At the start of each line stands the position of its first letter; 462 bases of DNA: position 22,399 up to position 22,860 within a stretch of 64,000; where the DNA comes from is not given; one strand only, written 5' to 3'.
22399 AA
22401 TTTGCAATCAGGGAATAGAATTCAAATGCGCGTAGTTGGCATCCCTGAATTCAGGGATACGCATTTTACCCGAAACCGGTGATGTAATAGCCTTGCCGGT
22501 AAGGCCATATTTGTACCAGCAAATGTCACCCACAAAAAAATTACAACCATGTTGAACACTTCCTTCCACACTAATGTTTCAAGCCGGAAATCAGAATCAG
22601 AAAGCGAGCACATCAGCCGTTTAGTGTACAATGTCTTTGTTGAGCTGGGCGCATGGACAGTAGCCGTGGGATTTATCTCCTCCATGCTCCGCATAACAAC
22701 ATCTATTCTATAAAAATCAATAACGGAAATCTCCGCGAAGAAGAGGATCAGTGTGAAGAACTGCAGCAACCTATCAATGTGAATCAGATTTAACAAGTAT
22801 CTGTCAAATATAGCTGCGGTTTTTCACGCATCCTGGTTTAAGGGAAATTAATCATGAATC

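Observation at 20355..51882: Phased promoter cassette (16-bp palindrome, exactly 48 nt, -7-like box) amplified seven times in about 32 kb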

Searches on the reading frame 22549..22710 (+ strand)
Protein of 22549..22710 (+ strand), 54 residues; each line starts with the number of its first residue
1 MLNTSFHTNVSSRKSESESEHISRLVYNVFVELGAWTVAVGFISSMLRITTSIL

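Call 21: search_protein_families(library=ncbifam, proteins=[window:22549-22710:+], max_evalue=0.1)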
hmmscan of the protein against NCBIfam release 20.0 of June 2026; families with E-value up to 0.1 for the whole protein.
seq(54 aa): 0 families

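Call 58: search_protein_families(library=pfam, proteins=[window:22549-22710:+], max_evalue=1)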
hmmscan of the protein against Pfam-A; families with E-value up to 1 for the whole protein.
seq(54 aa): 0 families
